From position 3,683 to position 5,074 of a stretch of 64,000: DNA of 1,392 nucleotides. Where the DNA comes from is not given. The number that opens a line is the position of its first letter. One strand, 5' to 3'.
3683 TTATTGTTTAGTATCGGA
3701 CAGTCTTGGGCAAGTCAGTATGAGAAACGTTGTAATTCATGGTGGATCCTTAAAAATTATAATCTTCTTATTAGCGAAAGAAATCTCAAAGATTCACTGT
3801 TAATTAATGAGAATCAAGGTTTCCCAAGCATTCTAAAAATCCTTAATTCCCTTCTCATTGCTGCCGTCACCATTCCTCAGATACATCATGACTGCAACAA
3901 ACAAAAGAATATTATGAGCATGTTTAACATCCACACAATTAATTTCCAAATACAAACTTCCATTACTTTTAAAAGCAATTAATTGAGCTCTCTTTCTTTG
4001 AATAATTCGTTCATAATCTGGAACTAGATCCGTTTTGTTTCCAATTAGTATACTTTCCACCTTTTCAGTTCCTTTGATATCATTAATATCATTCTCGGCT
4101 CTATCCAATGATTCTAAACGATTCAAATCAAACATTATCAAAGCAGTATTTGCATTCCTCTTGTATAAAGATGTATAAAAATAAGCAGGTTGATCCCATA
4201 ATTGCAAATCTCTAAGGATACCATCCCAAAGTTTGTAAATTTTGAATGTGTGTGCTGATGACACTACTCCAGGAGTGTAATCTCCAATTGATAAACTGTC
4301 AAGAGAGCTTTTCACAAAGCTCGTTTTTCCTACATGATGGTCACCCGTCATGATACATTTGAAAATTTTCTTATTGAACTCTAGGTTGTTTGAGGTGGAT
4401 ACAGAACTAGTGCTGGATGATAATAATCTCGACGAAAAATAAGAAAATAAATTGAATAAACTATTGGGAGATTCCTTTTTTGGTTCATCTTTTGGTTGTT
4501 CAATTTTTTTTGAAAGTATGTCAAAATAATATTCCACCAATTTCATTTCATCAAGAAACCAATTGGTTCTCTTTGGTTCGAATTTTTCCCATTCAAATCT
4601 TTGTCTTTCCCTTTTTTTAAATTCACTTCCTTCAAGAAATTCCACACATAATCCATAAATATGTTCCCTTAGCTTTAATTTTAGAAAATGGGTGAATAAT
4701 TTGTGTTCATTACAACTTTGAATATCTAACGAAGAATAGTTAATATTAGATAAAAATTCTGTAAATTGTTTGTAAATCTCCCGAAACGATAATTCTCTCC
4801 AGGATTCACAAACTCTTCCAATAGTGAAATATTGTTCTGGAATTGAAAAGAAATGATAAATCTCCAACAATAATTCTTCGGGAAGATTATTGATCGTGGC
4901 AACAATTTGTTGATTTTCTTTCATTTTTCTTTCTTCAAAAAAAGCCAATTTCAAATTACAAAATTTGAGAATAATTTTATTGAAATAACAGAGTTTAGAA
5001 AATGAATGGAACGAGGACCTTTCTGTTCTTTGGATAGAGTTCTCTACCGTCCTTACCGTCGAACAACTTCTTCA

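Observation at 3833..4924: F-box fused to a degenerate Rab-like GTPase domain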

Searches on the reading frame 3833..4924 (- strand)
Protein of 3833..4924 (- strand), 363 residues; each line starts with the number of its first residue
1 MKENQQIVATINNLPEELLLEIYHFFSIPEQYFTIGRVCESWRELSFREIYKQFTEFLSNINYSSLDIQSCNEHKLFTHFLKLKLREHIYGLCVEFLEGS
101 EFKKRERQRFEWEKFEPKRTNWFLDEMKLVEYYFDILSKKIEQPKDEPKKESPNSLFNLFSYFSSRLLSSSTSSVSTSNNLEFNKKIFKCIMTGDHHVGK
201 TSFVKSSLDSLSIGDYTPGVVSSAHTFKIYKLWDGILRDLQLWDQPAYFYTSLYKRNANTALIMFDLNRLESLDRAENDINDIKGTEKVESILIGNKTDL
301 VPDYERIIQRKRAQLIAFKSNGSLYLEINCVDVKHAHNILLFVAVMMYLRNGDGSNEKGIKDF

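Call 3: search_protein_families(library=pfam, proteins=[window:3836-4924:-], max_evalue=1)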
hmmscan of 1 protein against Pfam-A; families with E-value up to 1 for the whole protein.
window:3836-4924:- (363 aa): 5 families
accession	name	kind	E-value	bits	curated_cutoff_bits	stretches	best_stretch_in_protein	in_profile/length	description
PF00071.28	Ras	-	7.6e-13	48.8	21.6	1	189-338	1-151/162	Ras family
PF08477.19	Roc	-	4.1e-07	30.7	27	1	189-299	1-119/119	Ras of Complex, Roc, domain of DAPkinase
PF12937.12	F-box-like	-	1.5e-06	28.3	24.3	1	11-53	1-43/47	F-box-like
PF00646.38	F-box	-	3.2e-06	27.2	20.5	1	11-46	1-35/43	F-box domain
PF02367.23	TsaE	-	0.0077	16.6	26.6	1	190-233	24-62/128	Threonylcarbamoyl adenosine biosynthesis protein TsaE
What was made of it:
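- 4766..4894 (-): F-box (aa 11-53), the presumed Skp1-docking motif. Pfam PF12937 28.3 bits and PF00646 27.2 bits, both above their cut-offs (call 3).
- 3875..4369 (-): Rab-like G domain (aa 186-350) with no C-terminal prenylation cysteine. Pfam Ras 7.6e-13 over aa 189-338 (call 3).
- On F-box domain proteins (Pfam PF00646 / PF12937): PF12937 28.3 bits against 24.3; PF00646 27.2 bits against 20.5 (call 3).
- On Rab family of small GTPases: Pfam Ras 7.6e-13 (call 3).
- On TbFRP orthologues (FYVE-F-box-GTPase): No FYVE hit at E<=1 in Pfam (call 3).
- Closest known: TbFRP. Different: TbFRP also has an N-terminal FYVE domain that binds PI3P, and no FYVE hit is found here (call 3).
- Checked: Pfam (call 3) gives F-box-like PF12937 at 28.3 bits (cut-off 24.3, E 1.5e-6), F-box PF00646 at 27.2 bits (cut-off 20.5, E 3.2e-6), Ras PF00071 at 48.8 bits (E 7.6e-13) and Roc at 30.7 bits.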

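Call 6: find_homologous_proteins(query=window:3836-4924:-)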
Query window:3836-4924:- (363 aa): 1 proteins with E <= 0.001 among 1622 candidates.
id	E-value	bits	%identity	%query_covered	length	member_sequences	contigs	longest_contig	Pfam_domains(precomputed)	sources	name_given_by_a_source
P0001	2.2e-151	522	100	65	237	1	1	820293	PF08477.20,PF00071.29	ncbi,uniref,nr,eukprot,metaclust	ncbi:predicted protein [Naegleria gruberi]|uniref:Predicted protein n=1 Tax=Naegleria gruberi TaxID=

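Call 15: list_cluster_members(proteins=[P0001])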
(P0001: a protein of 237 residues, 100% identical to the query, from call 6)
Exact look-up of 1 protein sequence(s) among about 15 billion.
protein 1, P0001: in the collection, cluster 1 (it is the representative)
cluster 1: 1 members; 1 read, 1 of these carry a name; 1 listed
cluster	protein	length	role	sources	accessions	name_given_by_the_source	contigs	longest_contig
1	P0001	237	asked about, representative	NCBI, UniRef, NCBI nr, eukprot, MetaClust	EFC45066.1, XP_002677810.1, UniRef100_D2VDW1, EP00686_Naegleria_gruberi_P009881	predicted protein [Naegleria gruberi] | Predicted protein n=1 Tax=Naegleria gruberi TaxID=5762 RepID=D2VDW1_NAEGR | uncharacterized protein NAEGRDRAFT_67061 [Naegleria gruberi]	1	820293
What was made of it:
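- Identity: 100% match to XP_002677810.1 (calls 6, 15). The deposited NCBI/JGI model XP_002677810.1 starts at Met127 and lacks the F-box (calls 6, 15).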

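Call 24: search_protein_representatives(protein=window:3836-4924:-)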
Query: 363 residues. Proteins with E-value up to 0.001 (for the whole library): 1314; up to 1e-10: 18; up to 1e-30: 2. The best 150 are listed.
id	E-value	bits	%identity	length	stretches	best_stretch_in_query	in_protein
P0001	7.0e-152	522.2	100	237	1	127-363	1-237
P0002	1.6e-34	136.2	34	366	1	32-351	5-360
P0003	1.7e-22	96.7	29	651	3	168-342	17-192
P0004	6.9e-19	84.8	33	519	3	175-319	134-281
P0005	8.3e-18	81.2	34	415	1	13-346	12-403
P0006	3.2e-16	76.0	30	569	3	188-332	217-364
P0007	3.7e-16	75.8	30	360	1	12-350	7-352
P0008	2.2e-14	70.0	32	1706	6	177-269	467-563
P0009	4.7e-14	68.9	33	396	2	186-321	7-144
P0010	2.7e-13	66.4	31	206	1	151-351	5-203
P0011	5.8e-13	65.3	26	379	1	12-350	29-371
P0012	7.9e-13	64.9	31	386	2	179-331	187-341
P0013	1.5e-12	64.0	27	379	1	10-350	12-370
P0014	1.2e-11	61.0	30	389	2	187-355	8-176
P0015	3.1e-11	59.6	31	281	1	163-329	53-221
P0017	8.0e-11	58.3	25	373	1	3-345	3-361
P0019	1.1e-10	57.8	29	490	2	185-329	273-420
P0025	1.2e-09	54.4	24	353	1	11-349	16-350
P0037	9.7e-09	51.4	29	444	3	182-335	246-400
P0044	1.5e-08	50.8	30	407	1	11-350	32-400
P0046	1.7e-08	50.6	33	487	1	172-328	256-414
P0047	1.7e-08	50.6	34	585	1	184-351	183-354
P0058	5.2e-08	49.0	31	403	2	143-344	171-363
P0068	1.1e-07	48.0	33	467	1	180-355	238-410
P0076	1.5e-07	47.5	32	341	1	176-340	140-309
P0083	2.0e-07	47.1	29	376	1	8-304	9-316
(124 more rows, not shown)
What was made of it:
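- Tried and rejected: They were too insensitive, so I used the full HMMER search instead (call 24).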

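Call 27: list_cluster_members(proteins=[P0002, P0005, P0007, P0011, P0013, P0017, P0025, P0044, P0083, P0010])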
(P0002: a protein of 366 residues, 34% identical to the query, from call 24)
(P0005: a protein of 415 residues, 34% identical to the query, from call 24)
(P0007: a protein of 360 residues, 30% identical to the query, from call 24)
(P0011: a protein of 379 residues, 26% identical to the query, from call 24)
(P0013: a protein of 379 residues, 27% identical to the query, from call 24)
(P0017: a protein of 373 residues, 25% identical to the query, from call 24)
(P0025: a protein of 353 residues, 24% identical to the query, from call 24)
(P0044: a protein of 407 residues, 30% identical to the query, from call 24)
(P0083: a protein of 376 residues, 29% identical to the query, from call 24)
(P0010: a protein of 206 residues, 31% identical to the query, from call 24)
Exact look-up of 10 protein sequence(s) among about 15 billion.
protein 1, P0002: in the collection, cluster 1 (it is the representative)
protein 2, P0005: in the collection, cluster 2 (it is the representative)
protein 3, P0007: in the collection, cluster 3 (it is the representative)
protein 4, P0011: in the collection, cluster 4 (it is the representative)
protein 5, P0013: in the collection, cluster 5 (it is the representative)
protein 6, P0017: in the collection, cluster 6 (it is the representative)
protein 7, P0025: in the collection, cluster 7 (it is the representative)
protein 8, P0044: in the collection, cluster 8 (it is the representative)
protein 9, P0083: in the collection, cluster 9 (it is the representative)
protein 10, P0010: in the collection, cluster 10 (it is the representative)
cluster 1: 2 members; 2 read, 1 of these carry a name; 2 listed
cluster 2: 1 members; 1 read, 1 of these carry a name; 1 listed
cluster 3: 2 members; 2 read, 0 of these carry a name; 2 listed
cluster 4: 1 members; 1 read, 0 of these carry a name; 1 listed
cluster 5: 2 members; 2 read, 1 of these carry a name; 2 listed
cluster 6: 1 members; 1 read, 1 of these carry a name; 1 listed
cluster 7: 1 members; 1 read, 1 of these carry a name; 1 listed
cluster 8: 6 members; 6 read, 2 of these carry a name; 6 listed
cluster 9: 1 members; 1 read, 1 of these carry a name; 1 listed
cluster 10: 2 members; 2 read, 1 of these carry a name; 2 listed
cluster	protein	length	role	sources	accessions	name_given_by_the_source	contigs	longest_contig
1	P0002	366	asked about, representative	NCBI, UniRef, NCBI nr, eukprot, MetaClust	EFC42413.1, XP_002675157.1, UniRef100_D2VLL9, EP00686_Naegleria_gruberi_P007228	small GTPase [Naegleria gruberi] | Small GTPase n=1 Tax=Naegleria gruberi TaxID=5762 RepID=D2VLL9_NAEGR | XP_002675157.1 small GTPase [Naegleria gruberi]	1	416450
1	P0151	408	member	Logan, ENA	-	-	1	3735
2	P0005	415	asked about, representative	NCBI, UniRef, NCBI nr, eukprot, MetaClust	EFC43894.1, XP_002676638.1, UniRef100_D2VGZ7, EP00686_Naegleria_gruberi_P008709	rab family small GTPase [Naegleria gruberi] | Rab family small GTPase n=1 Tax=Naegleria gruberi TaxID=5762 RepID=D2VGZ7_NAEGR | XP_002676638.1 rab family small GTPase [Naegleria gruberi strain NEG-M]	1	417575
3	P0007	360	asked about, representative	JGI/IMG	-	-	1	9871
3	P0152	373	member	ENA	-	-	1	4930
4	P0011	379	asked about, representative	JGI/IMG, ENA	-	-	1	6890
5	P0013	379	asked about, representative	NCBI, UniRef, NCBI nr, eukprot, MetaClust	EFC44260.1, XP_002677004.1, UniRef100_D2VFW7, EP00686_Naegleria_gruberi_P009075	rab family small GTPase [Naegleria gruberi] | Rab family small GTPase n=1 Tax=Naegleria gruberi TaxID=5762 RepID=D2VFW7_NAEGR | XP_002677004.1 rab family small GTPase [Naegleria gruberi strain NEG-M]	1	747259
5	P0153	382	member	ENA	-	-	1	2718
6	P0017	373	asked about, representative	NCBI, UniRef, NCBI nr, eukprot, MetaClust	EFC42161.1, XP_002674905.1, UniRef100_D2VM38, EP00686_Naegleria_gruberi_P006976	predicted protein [Naegleria gruberi] | Predicted protein n=1 Tax=Naegleria gruberi TaxID=5762 RepID=D2VM38_NAEGR | uncharacterized protein NAEGRDRAFT_50687 [Naegleria gruberi]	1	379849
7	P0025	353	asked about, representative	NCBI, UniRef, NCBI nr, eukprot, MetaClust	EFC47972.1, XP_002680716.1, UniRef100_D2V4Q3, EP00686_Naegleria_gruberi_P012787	rab subfamily member [Naegleria gruberi] | Rab subfamily member n=1 Tax=Naegleria gruberi TaxID=5762 RepID=D2V4Q3_NAEGR | XP_002680716.1 rab subfamily member [Naegleria gruberi strain NEG-M]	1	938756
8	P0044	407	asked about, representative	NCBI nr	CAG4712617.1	unnamed protein product [Naegleria fowleri]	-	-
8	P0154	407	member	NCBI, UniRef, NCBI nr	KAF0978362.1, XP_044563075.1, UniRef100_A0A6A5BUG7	hypothetical protein FDP41_002877 [Naegleria fowleri] | F-box domain-containing protein n=1 Tax=Naegleria fowleri TaxID=5763 ... | uncharacterized protein FDP41_002877 [Naegleria fowleri]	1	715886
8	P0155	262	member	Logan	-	-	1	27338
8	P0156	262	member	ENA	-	-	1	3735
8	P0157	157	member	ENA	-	-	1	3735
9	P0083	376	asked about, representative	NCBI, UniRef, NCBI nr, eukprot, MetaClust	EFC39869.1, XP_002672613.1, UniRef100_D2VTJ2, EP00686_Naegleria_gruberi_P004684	ran family small GTPase [Naegleria gruberi] | Ran family small GTPase n=1 Tax=Naegleria gruberi TaxID=5762 RepID=D2VTJ2_NAEGR | XP_002672613.1 ran family small GTPase [Naegleria gruberi strain NEG-M]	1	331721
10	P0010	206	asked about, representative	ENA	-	-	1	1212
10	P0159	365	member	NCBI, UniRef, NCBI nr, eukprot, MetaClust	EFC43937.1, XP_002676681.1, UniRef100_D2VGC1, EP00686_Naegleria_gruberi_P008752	Ras_like_GTPase domain-containing protein [Naegleria gruberi] | Ras_like_GTPase domain-containing protein n=1 Tax=Naegleria gruberi TaxID=5762 ... | XP_002676681.1 Ras_like_GTPase domain-containing protein [Naegleria gruberi strain NEG-M]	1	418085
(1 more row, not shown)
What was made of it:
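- Paralogs and the N. fowleri homologue are annotated full length (call 27).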

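Call 29: find_homologous_proteins(query=A2, max_evalue=1e-10)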
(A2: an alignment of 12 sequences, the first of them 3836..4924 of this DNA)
Query A2 (12 sequences) (363 aa, profile of the alignment): 2 proteins with E <= 1e-10 among 6245 candidates.
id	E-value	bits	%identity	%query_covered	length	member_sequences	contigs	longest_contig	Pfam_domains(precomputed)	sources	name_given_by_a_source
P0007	8.9e-140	484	27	93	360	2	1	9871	PF00646.39,PF00025.28,PF08477.20,PF12937.13,PF00071.29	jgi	-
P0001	2.4e-68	249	100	65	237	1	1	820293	PF08477.20,PF00071.29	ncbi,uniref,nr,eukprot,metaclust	ncbi:predicted protein [Naegleria gruberi]|uniref:Predicted protein n=1 Tax=Naegleria gruberi TaxID=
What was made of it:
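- Tried and rejected: Word-indexed homology searches with the protein and with the family alignment returned only the query's own NCBI model and one metagenome relative (calls 6, 29).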

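Call 35: search_solved_structures(query=window:3836-4924:-, max_evalue=0.001, show_alignments=2)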
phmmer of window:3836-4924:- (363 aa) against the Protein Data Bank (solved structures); distinct sequences matched with E-value up to 0.001: 377 (the best 60 are shown).
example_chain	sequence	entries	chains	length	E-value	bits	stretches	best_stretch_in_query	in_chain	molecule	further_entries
9rx4_E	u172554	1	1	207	1.5e-09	40.9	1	178-359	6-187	Ras-related protein Rab-1A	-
8a4c_B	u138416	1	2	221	5.5e-09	39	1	178-319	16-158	Ras-related protein Rab-3B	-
3dz8_A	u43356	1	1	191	6e-09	38.9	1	186-319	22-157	Ras-related protein Rab-3B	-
9mhf_E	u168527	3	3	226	6.5e-09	38.8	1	172-359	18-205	Ras-related protein Rab-1A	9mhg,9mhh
3tkl_A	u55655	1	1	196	8.2e-09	38.5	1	178-359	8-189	Ras-related protein Rab-1A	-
8a4b_B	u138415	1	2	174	1.3e-08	37.8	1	187-319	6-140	Ras-related protein Rab-3B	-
6hh2_A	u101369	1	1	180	1.6e-08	37.5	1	186-303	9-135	Ras-related protein Rab-7L1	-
5szh_B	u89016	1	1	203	3.2e-08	36.5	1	186-357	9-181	Ras-related protein Rab-1B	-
3rab_A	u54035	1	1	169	3.9e-08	36.2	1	187-318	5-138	PROTEIN (RAB3A)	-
5szk_B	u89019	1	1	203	4.7e-08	36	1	187-357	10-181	Ras-related protein Rab-1B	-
4jvs_B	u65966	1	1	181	6.8e-08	35.4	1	178-332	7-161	Ras-related protein Rab-1A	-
9ltq_A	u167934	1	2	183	7.3e-08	35.3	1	187-352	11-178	Ras-related protein Rab-43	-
2rhd_A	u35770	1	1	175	7.7e-08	35.3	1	186-339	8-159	Small GTP binding protein rab1a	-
2hup_A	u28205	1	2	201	8e-08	35.2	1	186-352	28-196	RAS-related protein RAB-43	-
3l0i_B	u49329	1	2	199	8.1e-08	35.2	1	178-331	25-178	Ras-related protein Rab-1A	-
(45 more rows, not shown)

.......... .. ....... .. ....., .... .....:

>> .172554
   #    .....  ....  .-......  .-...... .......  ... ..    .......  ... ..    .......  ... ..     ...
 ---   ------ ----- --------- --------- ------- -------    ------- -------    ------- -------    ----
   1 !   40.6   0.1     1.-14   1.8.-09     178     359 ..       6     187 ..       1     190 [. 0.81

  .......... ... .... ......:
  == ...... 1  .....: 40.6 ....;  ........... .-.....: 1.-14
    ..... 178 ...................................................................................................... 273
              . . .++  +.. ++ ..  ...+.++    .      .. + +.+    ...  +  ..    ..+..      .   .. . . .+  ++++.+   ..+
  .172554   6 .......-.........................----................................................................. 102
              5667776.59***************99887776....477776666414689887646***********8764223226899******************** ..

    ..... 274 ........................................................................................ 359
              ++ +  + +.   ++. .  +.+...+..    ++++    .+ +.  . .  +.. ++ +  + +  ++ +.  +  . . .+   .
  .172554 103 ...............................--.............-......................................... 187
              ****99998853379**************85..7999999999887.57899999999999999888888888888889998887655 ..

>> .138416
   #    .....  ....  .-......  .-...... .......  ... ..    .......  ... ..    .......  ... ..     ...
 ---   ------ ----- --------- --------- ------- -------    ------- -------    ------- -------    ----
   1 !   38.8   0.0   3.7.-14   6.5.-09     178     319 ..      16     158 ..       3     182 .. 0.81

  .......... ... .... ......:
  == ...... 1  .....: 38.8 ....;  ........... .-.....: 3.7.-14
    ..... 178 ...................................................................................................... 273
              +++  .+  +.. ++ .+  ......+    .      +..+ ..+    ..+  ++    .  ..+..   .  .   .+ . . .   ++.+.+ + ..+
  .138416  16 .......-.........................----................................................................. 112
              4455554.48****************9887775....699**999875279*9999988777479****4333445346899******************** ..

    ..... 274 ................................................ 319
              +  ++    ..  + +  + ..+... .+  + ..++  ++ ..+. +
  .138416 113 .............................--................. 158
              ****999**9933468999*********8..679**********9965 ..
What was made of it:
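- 3875..4369 (-): The best PDB sequence hits are Rab1A and Rab3B (call 35).
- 3932..3946 (-): Degenerate G5: EINCV in place of ETSAK (aa 327-331). Alignment to Rab1A in call 35.
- On Rab family of small GTPases: The top PDB sequence hits are Rab1A and Rab3B (call 35).
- Checked: The G domain aligns best to Rab1A and Rab3B (call 35).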

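Call 39: predict_structure(alignment_id=A2)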
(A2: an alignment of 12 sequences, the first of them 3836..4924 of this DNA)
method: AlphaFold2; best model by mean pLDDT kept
length: 363 residues; sequences in the alignment: 12
mean_pLDDT: 68.0   pTM: 0.74
mean pLDDT of the five models: 68.0, 67.8, 67.7, 66.4, 61.8
residues with pLDDT >= 90: 27; 70-90: 174; 50-70: 83; < 50: 79
segments of 3 or more residues with pLDDT < 50: 1-5, 103-108, 139-182, 215-222, 354-363
pLDDT, mean of each block of 10 residues (from residue 1): 47 74 77 64 75 86 65 71 88 80 46 63 79 60 32 38 35 32 66 82 73 46 63 65 68 75 88 88 73 87 85 90 86 81 83 45 31
secondary structure, 60 per line:
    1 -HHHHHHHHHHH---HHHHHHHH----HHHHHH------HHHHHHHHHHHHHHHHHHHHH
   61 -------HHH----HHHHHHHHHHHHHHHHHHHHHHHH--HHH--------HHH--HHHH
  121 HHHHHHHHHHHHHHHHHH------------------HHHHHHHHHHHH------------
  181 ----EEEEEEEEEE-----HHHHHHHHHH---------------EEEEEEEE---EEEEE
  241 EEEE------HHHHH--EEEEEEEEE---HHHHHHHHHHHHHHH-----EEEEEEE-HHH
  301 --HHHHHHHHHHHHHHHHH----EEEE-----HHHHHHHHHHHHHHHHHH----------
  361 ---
elements in order: H2-12 H16-23 H28-33 H40-60 H75-98 H117-138 H157-168 E185-194 H200-209 E225-232 E236-244 H251-255 E258-266 H270-284 E290-296 H303-319 E324-327 H333-350
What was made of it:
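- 4379..4510 (-): Low-complexity, Ser-rich, predicted disordered spacer (aa 139-182). pLDDT is below 50 for residues 139-182 (call 39).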

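Call 41: fold_search(model_id=the predicted structure, library=pdb)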
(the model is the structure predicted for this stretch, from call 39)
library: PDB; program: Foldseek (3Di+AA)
matches with E <= 10: 1818; with E <= 0.001: 1458
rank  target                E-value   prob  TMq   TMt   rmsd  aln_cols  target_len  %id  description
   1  7ezb_A                2.1e-10  1.00  0.37  0.70   4.5       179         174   21  Thorarchaeota Rab bound to GDP (released 2022-06-08)
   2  2gf9                  3.8e-10  1.00  0.37  0.70   3.8       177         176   28  Crystal structure of human RAB3D in complex with GDP (released 2006-05-02)
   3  3sfv_A                5.0e-10  1.00  0.38  0.71   4.2       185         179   26  Crystal structure of the GDP-bound Rab1a S25N mutant in complex with the coiled-coil domain of LidA from Legionella pn (released 2012-04-18)
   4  5xr6_A                5.2e-10  1.00  0.39  0.77   3.2       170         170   22  Crystal structure of RabA1a in complex with GppNHp (released 2018-06-13)
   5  3nkv_B                5.8e-10  1.00  0.37  0.73   3.4       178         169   24  Crystal structure of Rab1b covalently modified with AMP at Y77 (released 2010-08-04)
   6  9mhg_E                6.8e-10  1.00  0.38  0.73   4.0       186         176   25  Cryo EM reconstruction of PI3KC3-C1 in complex with Human RAB1A(Q70L), VPS34 kinase domain in the inactive conformatio (released 2025-02-12)
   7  7ezd_A                6.8e-10  1.00  0.36  0.70   4.5       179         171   21  Thorarchaeota Rab co-crystallized with GTP gamma-S (released 2022-06-08)
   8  7eze_A                6.8e-10  1.00  0.35  0.68   4.6       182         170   20  Thorarchaeota Rab GTP-gamma-S/Mg2+ (soak) (released 2022-06-08)
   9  9ltp_B                7.2e-10  1.00  0.39  0.76   3.3       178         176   25  Crystal structure of human RAB43 in GDP-AlF3 transition state complex with USP6NL TBC domain (released 2026-01-14)
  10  2oil                  7.2e-10  1.00  0.38  0.73   3.6       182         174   22  Crystal structure of human RAB25 in complex with GDP (released 2007-01-23)
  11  4rke                  7.2e-10  1.00  0.37  0.72   4.0       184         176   23  Drosophila melanogaster Rab2 bound to GMPPNP (released 2014-12-10)
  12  3bfk_B                7.6e-10  1.00  0.39  0.74   3.2       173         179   22  Crystal structure of Plasmodium falciparum Rab11a in complex with GDP (released 2007-12-04)
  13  3rwm                  8.0e-10  1.00  0.38  0.71   3.9       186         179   20  Crystal Structure of Ypt32 in Complex with GppNHp (released 2011-10-26)
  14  4fmb_F                8.9e-10  1.00  0.38  0.76   3.3       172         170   23  VirA-Rab1 complex structure (released 2012-09-05)
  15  3rwo_A                8.9e-10  1.00  0.36  0.72   3.4       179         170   23  Crystal structure of YPT32 in complex with GDP (released 2011-10-26)
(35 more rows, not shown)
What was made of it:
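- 3875..4369 (-): Foldseek top hits are all Rab structures, with target-normalised TM-scores of 0.7-0.8 (call 41).
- On Rab family of small GTPases: The top 50 Foldseek hits are all Rab structures (call 41).
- Checked: Its AlphaFold model superposes on Rab structures with target-normalised TM-scores of 0.7-0.8 (calls 39, 41).
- Rab-like fold: calls 35, 41. The G domain here is Rab-derived (calls 35, 41).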

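Call 46: find_encoding_contigs(protein=window:3833-4924:-, flank=3000, max_places=6)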
Protein window:3833-4924:- (363 aa): no gene with exactly this product is on record in the collection.
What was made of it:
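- Tried and rejected: An exact-sequence look-up of the 363-aa product, hoping for transcript-derived contigs, found nothing on record (call 46).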

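Call 53: find_related_loci(query=window:3836-4924:-, collection=metagenome_contigs, flank=3000)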
Query window:3836-4924:- (363 aa) in metagenome_contigs; peptide patterns used: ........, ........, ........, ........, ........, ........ (x = any residue, [..] = any of these).
39 stretches matched a pattern, but none encodes a relative of the query by tblastn (E <= 1e-3).
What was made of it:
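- Tried and rejected: A metagenome scan for an orthologue, intended for dN/dS, found none (call 53).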
